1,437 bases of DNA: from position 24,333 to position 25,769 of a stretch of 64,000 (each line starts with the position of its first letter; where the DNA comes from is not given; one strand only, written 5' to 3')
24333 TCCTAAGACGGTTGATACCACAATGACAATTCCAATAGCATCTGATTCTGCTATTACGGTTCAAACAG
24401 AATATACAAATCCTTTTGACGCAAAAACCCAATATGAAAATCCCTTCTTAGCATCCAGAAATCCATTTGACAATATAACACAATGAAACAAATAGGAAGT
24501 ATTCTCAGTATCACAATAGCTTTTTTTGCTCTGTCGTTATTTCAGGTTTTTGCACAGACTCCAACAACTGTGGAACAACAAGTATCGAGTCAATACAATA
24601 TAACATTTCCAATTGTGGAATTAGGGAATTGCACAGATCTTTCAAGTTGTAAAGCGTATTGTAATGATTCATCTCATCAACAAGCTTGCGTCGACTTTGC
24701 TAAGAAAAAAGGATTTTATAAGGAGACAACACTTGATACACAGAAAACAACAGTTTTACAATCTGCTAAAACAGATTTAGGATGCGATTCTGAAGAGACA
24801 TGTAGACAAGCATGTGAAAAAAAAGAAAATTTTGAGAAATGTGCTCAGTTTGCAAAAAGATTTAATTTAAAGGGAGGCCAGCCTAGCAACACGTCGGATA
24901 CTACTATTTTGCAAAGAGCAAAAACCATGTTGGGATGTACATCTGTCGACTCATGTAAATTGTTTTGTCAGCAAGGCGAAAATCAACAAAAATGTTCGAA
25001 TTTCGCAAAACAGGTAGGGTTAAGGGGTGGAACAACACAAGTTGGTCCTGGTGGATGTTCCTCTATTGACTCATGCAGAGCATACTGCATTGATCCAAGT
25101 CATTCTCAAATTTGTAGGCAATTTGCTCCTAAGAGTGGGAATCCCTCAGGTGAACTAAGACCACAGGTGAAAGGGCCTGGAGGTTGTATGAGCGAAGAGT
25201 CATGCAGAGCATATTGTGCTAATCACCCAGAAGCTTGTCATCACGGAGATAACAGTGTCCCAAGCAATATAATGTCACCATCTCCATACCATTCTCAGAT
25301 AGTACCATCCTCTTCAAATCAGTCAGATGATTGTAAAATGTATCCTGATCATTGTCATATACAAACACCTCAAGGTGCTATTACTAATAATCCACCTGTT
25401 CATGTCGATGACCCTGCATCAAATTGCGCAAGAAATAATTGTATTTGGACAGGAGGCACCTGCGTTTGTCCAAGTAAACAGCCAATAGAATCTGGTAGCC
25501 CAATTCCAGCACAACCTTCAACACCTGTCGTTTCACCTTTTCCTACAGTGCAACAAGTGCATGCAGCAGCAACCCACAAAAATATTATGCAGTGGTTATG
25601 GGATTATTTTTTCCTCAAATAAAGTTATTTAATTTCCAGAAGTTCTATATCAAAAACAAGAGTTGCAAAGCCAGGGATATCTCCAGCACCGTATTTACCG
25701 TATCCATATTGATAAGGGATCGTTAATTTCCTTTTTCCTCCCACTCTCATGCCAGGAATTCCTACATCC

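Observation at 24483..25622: Secreted protein built from five tandem Cys-rich modules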

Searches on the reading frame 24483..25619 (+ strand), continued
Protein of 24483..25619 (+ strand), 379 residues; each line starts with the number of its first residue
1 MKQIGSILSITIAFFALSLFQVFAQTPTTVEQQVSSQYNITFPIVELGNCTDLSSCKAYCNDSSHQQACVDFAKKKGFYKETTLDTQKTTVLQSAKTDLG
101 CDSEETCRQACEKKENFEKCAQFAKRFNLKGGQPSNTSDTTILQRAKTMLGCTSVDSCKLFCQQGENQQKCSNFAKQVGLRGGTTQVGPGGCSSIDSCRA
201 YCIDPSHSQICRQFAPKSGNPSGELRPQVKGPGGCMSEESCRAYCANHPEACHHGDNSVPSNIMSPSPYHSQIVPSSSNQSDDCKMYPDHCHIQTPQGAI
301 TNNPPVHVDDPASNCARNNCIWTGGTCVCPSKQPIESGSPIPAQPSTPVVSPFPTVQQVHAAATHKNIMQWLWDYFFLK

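Call 45: search_protein_families(library=pfam, alignment_id=A1, max_evalue=0.01)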
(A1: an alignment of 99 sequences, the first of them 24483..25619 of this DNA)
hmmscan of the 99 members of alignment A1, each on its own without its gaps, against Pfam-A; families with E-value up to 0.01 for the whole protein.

A. member 1, window:24483-25619:+ (379 aa): 0 families

B. families by the number of members that match (of 99 scanned): 6 families
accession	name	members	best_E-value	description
PF05887.16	Trypan_PARP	2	0.0015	Procyclic acidic repetitive protein (PARP)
PF19202.5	DUF5874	1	0.00093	Family of unknown function (DUF5874)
PF04366.17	Ysc84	1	0.0018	Las17-binding protein actin regulator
PF21341.3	TRAF2_zf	1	0.0044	TRAF2, second zinc finger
PF25052.1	AtDEF-like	1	0.0044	Defensin-like family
PF20130.4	DUF6520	1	0.0077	Family of unknown function (DUF6520)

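Call 54: fold_search(model_id=the predicted structure, library=pdb)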
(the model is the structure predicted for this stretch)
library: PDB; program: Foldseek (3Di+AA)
matches with E <= 10: 12; with E <= 0.001: 0
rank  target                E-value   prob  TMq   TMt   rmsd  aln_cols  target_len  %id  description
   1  5y6p_eY               2.5e+00  0.02  0.09  0.11  26.4       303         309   13  Structure of the phycobilisome from the red alga Griffithsia pacifica (released 2017-11-15)
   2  6cbx_A                3.4e+00  0.02  0.09  0.08  15.6       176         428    9  Crystal structure of human SET and MYND Domain Containing protein 2 with MTF1497 (released 2018-03-14)
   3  8hmc_B                4.0e+00  0.02  0.10  0.05  33.1       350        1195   13  base module state 1 of Tetrahymena IFT-A (released 2023-06-14)
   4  7ane_ag               4.2e+00  0.03  0.13  0.10  24.9       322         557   10  Leishmania Major mitochondrial ribosome (released 2021-06-23)
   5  6xt9_H                6.7e+00  0.02  0.11  0.11  14.5       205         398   10  Subunits BBS 1,4,8,9,18 of the human BBSome complex (released 2020-01-29)
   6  2q0t_A                7.1e+00  0.01  0.09  0.11  22.5       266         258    8  Crystal structure of a putative gamma-carboxymuconolactone decarboxylase subunit (bxe_b0980) from burkholderia xenovor (released 2007-06-12)
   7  1qdb_A                7.9e+00  0.01  0.06  0.05  15.9        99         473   20  CYTOCHROME C NITRITE REDUCTASE (released 1999-08-18)
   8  6g70_A                8.8e+00  0.02  0.12  0.10  32.5       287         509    9  Structure of murine Prpf39 (released 2019-04-03)
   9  3as5_A                9.2e+00  0.02  0.11  0.18  15.8       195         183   10  MamA AMB-1 P212121 (released 2011-07-20)
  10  1b89                  9.7e+00  0.02  0.13  0.15  23.2       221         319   10  CLATHRIN HEAVY CHAIN PROXIMAL LEG SEGMENT (BOVINE) (released 1999-06-04)
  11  4buj_B                9.7e+00  0.01  0.11  0.04  17.1       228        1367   12  Crystal structure of the S. cerevisiae Ski2-3-8 complex (released 2013-08-28)
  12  7pub_DD               9.7e+00  0.01  0.12  0.07  39.4       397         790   13  Late assembly intermediate of the Trypanosoma brucei mitoribosomal small subunit (released 2022-05-04)

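Call 61: search_protein_representatives(alignment_id=A1)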
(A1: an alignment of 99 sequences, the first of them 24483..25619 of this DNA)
Query: 99 sequences, 400 profile positions. Proteins with E-value up to 0.001 (for the whole library): 1821; up to 1e-10: 1559; up to 1e-30: 1072. The best 150 are listed.
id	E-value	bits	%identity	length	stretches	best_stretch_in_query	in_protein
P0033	1.7e-133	462.4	-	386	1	3-396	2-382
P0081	2.7e-132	458.4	-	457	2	2-353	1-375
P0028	1.3e-131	456.2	-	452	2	3-255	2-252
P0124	1.4e-129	449.5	-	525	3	5-372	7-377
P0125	9.2e-128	443.5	-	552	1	6-395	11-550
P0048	3.7e-126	438.2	-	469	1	3-392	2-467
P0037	5.9e-126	437.6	-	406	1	3-395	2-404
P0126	1.1e-124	433.4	-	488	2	24-353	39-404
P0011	1.5e-123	429.6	-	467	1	5-395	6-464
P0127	1.2e-122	426.6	-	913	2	8-357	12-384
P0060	1.6e-121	423.0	-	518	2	6-377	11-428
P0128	2.0e-121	422.6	-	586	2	2-334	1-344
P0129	2.1e-121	422.6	-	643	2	6-356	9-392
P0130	7.2e-121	420.8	-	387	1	8-392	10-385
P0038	7.6e-121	420.7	-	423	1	2-394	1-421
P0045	9.1e-118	410.6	-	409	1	2-393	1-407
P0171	8.6e-98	344.8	-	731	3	34-243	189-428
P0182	1.2e-94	334.5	-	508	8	163-273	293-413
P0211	1.1e-82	295.1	-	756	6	56-319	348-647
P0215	2.8e-80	287.2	-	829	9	27-132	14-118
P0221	4.7e-79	283.1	-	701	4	49-252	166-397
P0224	5.3e-78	279.7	-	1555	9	36-135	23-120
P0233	1.4e-76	275.0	-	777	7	49-221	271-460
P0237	1.4e-75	271.7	-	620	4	48-257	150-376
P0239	1.7e-75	271.4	-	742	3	25-255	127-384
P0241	7.7e-75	269.2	-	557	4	50-255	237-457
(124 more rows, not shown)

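Call 62: search_protein_families(library=pfam, proteins=[P0224, P0215, P0171, P0211, P0233, P0241, P0239, P0237, P0221, P0127], max_evalue=0.001)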
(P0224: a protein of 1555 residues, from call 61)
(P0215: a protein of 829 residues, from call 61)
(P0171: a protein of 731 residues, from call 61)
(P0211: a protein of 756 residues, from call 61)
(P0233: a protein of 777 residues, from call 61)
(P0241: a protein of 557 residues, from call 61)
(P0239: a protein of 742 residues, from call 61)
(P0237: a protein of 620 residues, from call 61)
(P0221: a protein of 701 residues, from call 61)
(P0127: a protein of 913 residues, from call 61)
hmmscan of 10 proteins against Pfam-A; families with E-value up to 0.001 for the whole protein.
P0224 (1555 aa): 0 families

P0215 (829 aa): 0 families

P0171 (731 aa): 0 families

P0211 (756 aa): 0 families

P0233 (777 aa): 0 families

P0241 (557 aa): 0 families

P0239 (742 aa): 0 families

P0237 (620 aa): 0 families

P0221 (701 aa): 1 family
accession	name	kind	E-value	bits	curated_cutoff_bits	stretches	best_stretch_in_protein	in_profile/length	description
PF01934.22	HepT-like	-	0.00079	19.6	23.5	0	130-208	1-83/120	Ribonuclease HepT-like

P0127 (913 aa): 1 family
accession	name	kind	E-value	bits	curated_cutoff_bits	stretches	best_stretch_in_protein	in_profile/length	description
PF19077.6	Big_13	-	7.5e-08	33.2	27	1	759-841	13-94/102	Bacterial Ig-like domain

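Call 64: list_cluster_members(proteins=[P0224, P0215, P0171, P0211, P0233, P0241, P0182, P0127, P0239, P0001])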
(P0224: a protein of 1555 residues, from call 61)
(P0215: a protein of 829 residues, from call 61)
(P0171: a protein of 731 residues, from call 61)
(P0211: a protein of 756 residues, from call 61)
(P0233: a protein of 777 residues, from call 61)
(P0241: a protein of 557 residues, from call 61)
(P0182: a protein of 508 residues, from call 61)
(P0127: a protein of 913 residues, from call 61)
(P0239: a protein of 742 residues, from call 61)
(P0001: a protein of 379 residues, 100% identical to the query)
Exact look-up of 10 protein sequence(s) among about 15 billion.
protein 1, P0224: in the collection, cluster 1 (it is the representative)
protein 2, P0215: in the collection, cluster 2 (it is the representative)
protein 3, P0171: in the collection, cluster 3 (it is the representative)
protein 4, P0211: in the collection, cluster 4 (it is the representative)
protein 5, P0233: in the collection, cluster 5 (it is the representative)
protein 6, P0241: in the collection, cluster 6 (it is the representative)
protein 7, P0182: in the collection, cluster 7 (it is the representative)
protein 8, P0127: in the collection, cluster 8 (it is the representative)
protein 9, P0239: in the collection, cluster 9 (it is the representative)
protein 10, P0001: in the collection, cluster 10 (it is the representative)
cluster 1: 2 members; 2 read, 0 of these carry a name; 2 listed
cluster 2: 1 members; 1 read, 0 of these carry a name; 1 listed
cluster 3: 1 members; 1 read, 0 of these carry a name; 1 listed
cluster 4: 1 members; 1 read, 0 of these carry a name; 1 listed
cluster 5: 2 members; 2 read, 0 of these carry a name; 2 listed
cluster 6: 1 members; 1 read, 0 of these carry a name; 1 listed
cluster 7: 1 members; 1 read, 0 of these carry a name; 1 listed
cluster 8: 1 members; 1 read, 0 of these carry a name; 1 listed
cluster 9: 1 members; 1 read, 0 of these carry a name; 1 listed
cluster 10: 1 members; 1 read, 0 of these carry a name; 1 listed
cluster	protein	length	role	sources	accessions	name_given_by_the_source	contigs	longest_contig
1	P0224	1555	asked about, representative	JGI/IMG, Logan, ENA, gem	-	-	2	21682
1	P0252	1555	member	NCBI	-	-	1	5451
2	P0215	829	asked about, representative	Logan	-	-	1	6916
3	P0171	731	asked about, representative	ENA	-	-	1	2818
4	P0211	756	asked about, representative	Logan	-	-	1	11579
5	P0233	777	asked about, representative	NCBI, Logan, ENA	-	-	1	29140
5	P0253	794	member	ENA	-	-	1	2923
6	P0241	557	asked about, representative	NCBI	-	-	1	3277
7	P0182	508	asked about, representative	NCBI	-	-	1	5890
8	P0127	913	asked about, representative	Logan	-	-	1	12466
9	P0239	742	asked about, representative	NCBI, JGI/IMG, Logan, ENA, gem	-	-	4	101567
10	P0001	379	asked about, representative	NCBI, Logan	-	-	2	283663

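Call 67: find_encoding_contigs(protein=P0224, flank=5000, max_places=1)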
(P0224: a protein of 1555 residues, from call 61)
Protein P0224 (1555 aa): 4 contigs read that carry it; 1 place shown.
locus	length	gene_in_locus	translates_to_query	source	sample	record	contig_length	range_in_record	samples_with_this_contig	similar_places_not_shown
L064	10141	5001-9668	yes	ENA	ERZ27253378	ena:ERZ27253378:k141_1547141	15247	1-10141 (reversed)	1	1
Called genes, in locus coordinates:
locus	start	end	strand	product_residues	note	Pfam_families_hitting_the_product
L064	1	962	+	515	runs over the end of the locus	-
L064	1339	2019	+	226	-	PF00005:ABC_tran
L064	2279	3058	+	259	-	PF18075:FtsX_ECD, PF02687:FtsX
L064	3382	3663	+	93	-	-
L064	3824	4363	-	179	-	PF00156:Pribosyltran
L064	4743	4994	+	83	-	-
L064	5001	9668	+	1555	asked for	-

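Call 68: find_encoding_contigs(protein=P0239, flank=5000, max_places=1)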
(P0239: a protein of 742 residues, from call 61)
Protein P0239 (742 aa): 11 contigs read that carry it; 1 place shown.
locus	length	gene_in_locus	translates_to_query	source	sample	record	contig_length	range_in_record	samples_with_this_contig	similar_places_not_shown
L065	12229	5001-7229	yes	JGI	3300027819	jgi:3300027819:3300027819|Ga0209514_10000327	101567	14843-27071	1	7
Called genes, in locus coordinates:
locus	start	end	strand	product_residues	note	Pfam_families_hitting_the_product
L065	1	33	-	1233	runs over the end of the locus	PF02450:LCAT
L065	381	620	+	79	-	PF01022:HTH_5 (weak)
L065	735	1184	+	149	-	PF03449:GreA_GreB_N, PF01272:GreA_GreB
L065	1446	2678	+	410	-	PF00890:FAD_binding_2, PF01134:GIDA (faint), PF01266:DAO (weak), PF03486:HI0933_like, PF07992:Pyr_redox_2, PF12831:FAD_oxidored, PF13450:NAD_binding_8 (weak), PF22780:HI0933_like_1st, +3 more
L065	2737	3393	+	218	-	PF14360:PAP2_C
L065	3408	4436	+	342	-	PF13354:Beta-lactamase2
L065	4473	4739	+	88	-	-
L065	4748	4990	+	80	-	-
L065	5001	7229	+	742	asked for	-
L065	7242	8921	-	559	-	PF02366:PMT, PF13231:PMT_2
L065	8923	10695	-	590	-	PF13231:PMT_2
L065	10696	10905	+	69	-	-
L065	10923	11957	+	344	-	PF13354:Beta-lactamase2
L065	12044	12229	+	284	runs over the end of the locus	PF01048:PNP_UDP_1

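Call 73: find_encoding_contigs(protein=P0233, flank=3000, max_places=1)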
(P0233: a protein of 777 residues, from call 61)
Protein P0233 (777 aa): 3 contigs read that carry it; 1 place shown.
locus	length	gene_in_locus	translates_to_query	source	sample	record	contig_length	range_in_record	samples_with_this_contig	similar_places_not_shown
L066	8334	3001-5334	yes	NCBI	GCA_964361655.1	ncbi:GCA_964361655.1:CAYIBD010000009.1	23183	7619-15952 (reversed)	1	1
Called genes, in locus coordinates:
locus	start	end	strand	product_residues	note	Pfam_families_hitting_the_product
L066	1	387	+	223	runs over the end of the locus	PF12705:PDDEXK_1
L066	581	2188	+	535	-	-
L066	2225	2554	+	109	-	-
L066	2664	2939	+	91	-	-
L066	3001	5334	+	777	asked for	-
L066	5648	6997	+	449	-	PF21760:SecD_1st, PF22599:SecDF_P1_head, PF03176:MMPL, PF02355:SecD_SecF_C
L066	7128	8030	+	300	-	PF07549:Sec_GG, PF02355:SecD_SecF_C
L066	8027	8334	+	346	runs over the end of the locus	PF04545:Sigma70_r4, PF05066:HARE-HTH (weak)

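Call 74: find_encoding_contigs(protein=P0211, flank=3000, max_places=1)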
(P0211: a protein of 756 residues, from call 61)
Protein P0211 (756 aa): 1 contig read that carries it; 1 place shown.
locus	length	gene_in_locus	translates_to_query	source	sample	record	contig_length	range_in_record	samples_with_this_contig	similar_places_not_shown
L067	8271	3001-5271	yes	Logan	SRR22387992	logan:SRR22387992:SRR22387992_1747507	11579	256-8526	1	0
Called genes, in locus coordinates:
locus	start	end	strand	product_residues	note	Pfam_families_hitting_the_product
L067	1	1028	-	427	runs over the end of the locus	?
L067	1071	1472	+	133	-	PF13473:Cupredoxin_1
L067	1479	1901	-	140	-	PF07291:MauE, PF07681:DoxX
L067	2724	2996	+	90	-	-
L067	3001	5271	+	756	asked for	-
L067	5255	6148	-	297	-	PF00551:Formyl_trans_N, PF02911:Formyl_trans_C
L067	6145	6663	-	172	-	PF01327:Pep_deformylase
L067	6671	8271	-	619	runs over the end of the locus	PF17764:PriA_3primeBD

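Call 75: find_encoding_contigs(protein=P0215, flank=3000, max_places=1)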
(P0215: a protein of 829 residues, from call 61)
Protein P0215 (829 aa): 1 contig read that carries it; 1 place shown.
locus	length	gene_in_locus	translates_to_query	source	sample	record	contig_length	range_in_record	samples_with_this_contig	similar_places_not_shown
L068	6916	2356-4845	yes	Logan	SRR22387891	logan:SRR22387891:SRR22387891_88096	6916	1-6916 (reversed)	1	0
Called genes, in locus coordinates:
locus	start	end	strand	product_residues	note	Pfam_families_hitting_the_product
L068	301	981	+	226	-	PF00005:ABC_tran, PF13304:AAA_21 (faint)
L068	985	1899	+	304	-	PF18075:FtsX_ECD, PF02687:FtsX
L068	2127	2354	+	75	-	-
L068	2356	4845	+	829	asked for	-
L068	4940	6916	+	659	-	?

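Call 76: find_encoding_contigs(protein=P0182, flank=3000, max_places=1)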
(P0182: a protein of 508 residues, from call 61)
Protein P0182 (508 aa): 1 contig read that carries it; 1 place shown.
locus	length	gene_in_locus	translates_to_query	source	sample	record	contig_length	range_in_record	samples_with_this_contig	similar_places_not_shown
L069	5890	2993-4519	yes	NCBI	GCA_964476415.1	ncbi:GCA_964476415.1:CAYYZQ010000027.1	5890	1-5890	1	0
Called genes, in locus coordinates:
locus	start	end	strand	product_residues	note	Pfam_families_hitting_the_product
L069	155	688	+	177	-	PF01661:Macro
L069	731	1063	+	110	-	-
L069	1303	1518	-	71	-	-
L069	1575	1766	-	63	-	-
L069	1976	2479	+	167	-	PF08433:KTI12 (weak), PF13238:AAA_18, PF13671:AAA_33, PF24883:NPHP3_N (faint), PF13207:AAA_17 (faint)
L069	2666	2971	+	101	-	-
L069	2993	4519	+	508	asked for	-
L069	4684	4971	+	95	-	-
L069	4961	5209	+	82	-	-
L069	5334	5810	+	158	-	PF13302:Acetyltransf_3, PF00583:Acetyltransf_1, PF13420:Acetyltransf_4 (weak), PF13673:Acetyltransf_10 (weak), PF13508:Acetyltransf_7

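Call 85: search_protein_families(library=padloc, proteins=[window:24483-25619:+], max_evalue=1)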
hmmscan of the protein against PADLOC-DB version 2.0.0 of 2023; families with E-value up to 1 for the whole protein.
window:24483-25619:+ (379 aa): 0 families

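Call 86: search_protein_families(library=phrogs, proteins=[window:24483-25619:+], max_evalue=1)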
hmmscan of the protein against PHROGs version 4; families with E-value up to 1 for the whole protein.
window:24483-25619:+ (379 aa): 0 families

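Call 87: find_encoding_contigs(protein=P0001, flank=1000, max_places=2)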
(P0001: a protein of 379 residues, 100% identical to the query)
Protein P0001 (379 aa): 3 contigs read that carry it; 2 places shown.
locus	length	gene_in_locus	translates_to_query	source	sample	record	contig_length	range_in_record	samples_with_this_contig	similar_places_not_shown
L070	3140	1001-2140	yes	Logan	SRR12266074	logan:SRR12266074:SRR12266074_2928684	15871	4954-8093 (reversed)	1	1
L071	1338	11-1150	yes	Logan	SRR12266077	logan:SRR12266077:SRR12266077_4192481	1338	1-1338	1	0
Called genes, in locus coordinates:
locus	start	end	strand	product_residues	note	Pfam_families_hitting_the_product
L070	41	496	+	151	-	PF27746:Small_heat_shock_put (weak), PF00011:HSP20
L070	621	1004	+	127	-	-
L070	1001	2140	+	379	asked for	-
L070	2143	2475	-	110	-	PF00254:FKBP_C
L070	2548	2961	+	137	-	PF01641:SelR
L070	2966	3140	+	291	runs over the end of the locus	PF02129:Peptidase_S15, PF00561:Abhydrolase_1 (weak), PF12146:Hydrolase_4, PF12697:Abhydrolase_6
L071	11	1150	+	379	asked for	-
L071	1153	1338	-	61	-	?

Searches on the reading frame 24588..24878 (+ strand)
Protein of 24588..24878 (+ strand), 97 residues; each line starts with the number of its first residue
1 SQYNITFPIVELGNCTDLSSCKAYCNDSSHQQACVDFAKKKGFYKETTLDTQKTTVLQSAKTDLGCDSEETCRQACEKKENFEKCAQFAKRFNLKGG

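Call 65: predict_structure(alignment_id=A2)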
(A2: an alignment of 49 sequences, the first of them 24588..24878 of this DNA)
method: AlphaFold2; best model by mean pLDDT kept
length: 97 residues; sequences in the alignment: 49
mean_pLDDT: 86.6   pTM: 0.52
mean pLDDT of the five models: 86.6, 85.7, 83.2, 78.9, 75.7
residues with pLDDT >= 90: 42; 70-90: 50; 50-70: 4; < 50: 1
segments of 3 or more residues with pLDDT < 50: none
pLDDT, mean of each block of 10 residues (from residue 1): 82 91 89 90 80 86 89 90 91 74
secondary structure, 60 per line:
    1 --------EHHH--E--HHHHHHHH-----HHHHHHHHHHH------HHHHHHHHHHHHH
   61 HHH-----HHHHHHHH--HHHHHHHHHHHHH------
elements in order: H18-25 H31-41 H48-63 H69-76 H79-91
